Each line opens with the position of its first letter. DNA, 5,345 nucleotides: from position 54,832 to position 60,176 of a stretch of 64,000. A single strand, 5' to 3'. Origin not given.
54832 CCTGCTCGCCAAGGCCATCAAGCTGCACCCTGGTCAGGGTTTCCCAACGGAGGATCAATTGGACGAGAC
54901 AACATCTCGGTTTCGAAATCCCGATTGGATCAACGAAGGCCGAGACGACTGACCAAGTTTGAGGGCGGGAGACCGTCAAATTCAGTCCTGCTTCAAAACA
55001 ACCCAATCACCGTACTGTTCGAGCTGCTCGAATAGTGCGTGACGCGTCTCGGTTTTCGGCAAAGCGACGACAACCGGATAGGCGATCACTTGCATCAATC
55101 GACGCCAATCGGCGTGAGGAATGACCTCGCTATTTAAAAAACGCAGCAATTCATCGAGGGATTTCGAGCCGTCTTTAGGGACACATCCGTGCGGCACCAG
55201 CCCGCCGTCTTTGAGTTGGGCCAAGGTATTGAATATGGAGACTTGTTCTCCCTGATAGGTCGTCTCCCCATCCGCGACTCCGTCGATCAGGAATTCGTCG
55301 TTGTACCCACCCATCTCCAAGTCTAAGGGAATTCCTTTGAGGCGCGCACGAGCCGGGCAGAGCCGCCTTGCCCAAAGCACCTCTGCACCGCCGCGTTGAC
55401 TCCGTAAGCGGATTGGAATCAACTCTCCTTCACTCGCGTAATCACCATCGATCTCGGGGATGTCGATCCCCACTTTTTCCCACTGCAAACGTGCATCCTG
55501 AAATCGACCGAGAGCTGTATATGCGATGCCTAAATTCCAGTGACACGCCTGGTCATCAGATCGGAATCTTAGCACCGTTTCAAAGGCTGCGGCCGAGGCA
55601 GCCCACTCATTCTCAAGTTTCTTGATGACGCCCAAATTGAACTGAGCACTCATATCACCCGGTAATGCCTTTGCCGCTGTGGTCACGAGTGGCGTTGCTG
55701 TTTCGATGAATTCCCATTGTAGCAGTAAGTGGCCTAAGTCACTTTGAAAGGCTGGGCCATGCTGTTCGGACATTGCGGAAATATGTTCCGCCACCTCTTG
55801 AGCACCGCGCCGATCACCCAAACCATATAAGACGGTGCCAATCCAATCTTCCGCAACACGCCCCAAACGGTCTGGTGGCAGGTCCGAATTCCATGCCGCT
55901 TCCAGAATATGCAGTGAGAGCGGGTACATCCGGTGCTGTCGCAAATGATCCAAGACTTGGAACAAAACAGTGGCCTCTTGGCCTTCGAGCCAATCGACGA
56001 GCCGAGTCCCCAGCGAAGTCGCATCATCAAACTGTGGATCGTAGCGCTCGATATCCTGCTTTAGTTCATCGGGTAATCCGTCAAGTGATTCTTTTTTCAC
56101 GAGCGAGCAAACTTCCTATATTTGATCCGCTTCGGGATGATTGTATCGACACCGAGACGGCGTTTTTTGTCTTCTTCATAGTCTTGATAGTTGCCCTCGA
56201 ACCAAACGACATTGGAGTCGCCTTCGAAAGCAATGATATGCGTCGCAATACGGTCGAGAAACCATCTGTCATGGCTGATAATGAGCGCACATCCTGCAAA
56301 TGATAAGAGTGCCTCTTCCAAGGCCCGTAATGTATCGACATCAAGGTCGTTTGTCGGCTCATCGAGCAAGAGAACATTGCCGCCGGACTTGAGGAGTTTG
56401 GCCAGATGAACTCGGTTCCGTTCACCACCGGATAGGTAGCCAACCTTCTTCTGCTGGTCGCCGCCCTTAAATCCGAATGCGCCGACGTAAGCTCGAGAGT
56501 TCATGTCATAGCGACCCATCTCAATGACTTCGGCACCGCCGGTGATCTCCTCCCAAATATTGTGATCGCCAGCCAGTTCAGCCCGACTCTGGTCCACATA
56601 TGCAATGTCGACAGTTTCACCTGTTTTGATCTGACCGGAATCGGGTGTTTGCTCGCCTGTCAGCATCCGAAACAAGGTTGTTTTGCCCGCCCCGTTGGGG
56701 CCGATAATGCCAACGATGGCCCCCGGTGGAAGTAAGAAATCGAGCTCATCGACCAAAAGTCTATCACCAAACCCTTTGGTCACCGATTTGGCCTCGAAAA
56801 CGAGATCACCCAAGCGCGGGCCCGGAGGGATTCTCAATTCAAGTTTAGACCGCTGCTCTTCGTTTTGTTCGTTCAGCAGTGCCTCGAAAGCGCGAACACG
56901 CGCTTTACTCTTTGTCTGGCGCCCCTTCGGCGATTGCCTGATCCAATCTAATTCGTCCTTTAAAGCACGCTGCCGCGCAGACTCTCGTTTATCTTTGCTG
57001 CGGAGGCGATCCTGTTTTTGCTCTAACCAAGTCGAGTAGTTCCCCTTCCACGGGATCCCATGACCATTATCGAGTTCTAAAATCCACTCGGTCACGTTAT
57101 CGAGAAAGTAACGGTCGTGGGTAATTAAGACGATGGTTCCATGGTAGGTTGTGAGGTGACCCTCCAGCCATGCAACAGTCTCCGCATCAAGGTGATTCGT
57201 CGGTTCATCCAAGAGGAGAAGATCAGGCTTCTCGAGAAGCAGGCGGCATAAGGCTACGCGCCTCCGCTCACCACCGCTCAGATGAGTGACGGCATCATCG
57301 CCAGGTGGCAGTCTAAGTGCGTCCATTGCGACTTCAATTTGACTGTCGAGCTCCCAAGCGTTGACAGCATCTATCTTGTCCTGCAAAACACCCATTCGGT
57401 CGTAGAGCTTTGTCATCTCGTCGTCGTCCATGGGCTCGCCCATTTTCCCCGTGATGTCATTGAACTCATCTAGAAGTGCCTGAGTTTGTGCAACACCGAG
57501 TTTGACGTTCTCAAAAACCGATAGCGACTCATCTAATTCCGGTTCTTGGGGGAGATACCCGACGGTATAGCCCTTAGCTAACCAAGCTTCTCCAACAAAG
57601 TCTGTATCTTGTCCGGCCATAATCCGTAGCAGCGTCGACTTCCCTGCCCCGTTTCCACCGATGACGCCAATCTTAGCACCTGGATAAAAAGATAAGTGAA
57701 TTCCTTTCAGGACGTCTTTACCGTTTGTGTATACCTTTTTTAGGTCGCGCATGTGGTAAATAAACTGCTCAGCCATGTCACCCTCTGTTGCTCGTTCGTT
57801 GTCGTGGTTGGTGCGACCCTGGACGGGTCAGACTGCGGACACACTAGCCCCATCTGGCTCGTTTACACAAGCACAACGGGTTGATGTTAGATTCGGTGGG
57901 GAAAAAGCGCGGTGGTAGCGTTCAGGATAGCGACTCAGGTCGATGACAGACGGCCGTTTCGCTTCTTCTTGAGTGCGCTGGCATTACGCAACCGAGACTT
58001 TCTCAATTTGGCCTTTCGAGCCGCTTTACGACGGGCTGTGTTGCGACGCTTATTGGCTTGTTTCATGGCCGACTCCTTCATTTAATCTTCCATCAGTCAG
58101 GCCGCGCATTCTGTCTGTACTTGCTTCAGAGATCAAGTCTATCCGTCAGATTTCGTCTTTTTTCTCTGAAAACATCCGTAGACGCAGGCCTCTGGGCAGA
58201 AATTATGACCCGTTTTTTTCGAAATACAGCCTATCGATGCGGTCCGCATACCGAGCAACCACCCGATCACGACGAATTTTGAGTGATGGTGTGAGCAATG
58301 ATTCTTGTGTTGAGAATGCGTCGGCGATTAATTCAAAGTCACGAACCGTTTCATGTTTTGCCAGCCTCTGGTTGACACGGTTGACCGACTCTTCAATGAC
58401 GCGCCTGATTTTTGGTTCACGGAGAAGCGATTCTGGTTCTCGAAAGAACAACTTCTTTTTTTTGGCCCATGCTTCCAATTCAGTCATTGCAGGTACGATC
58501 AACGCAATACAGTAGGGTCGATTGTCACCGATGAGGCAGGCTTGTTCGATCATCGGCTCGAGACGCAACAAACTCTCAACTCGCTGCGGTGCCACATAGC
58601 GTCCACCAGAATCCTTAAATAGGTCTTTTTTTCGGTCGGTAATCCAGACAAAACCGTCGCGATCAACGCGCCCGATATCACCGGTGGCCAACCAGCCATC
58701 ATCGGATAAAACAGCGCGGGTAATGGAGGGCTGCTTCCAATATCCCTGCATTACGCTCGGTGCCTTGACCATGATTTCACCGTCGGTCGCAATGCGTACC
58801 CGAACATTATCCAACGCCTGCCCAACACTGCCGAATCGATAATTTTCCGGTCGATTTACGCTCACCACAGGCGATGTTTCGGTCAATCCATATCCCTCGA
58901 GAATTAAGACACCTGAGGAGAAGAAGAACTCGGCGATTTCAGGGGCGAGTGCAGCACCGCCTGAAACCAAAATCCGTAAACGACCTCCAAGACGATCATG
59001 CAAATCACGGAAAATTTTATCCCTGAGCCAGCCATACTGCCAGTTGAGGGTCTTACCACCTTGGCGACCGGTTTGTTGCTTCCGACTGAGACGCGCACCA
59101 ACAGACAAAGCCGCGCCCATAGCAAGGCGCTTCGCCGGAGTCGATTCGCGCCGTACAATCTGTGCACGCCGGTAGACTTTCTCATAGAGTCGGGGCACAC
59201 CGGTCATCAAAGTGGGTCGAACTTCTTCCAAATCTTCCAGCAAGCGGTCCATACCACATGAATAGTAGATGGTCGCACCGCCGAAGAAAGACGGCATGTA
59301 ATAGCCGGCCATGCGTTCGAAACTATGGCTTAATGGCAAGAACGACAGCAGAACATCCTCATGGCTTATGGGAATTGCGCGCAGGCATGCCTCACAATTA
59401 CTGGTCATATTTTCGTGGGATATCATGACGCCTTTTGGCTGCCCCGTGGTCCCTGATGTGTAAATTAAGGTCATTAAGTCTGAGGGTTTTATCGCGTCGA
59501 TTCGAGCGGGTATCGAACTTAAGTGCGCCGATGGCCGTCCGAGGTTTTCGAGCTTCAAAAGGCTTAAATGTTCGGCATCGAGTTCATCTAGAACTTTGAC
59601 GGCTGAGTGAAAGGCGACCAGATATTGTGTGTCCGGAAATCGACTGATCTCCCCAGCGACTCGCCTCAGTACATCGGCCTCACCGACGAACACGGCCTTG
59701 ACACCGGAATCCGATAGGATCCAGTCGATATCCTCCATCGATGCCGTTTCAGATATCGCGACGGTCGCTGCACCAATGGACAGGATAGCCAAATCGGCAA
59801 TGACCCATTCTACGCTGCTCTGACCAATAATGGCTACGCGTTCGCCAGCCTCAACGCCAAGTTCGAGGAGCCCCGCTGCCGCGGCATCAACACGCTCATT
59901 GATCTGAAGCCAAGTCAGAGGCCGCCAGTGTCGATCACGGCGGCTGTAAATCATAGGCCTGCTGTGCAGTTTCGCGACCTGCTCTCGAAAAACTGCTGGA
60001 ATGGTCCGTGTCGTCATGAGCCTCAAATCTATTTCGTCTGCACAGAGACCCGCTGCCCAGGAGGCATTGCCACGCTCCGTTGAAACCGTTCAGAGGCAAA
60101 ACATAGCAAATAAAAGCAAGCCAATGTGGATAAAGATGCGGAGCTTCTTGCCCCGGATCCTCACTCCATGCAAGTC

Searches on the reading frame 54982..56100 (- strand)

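Call 55: search_protein_families(library=pfam, proteins=[window:54982-56100:-], max_evalue=0.0001)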
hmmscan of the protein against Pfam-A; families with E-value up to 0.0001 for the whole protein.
window:54982-56100:- (372 aa): 2 families
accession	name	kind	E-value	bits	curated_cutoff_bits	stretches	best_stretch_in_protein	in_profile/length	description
PF13432.12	TPR_16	-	9.5e-08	32.8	32.7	1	164-210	11-56/65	Tetratricopeptide repeat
PF07719.23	TPR_2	-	8.5e-06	26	27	0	186-209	3-26/34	Tetratricopeptide repeat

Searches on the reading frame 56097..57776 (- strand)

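Call 55: search_protein_families(library=pfam, proteins=[window:56097-57776:-], max_evalue=0.0001)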
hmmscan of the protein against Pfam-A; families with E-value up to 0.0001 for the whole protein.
window:56097-57776:- (559 aa): 9 families
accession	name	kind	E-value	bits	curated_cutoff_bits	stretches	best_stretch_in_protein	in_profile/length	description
PF00005.33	ABC_tran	-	1.4e-53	181.6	25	2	23-194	1-137/137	ABC transporter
PF13304.12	AAA_21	-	1.2e-13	52.2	27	0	354-372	1-19/304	AAA domain, putative AbiEii toxin, Type IV TA system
PF12848.13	ABC_tran_Xtn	-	2.3e-13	50.5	25.9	1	233-307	1-78/85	ABC transporter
PF01926.29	MMR_HSR1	-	7.9e-06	26.4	21.9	0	355-394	2-39/113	50S ribosome-binding GTPase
PF13476.12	AAA_23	-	1.4e-05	26.3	27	0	345-373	15-40/201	AAA domain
PF13555.12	AAA_29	-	2.9e-05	24.2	27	0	36-50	25-39/61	P-loop containing region of AAA domain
PF13521.12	AAA_28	-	3e-05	24.7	27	0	35-64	1-31/164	AAA domain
PF00350.29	Dynamin_N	-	3.8e-05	24.2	27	0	355-410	1-58/168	Dynamin family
PF02463.25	SMC_N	-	7.6e-05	22.7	40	0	354-369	26-41/220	RecF/RecN/SMC N terminal domain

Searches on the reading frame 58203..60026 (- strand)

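Call 55: search_protein_families(library=pfam, proteins=[window:58203-60026:-], max_evalue=0.0001)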
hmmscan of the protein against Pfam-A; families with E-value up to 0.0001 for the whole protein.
window:58203-60026:- (607 aa): 2 families
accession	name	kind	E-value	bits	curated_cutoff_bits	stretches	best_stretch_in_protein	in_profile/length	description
PF00501.34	AMP-binding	-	4.6e-81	273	29.9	1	13-430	1-384/384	AMP-binding enzyme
PF23562.2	AMP-binding_C_3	-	2.3e-10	41.4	20.8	1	474-602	8-121/124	AMP-binding enzyme C-terminal domain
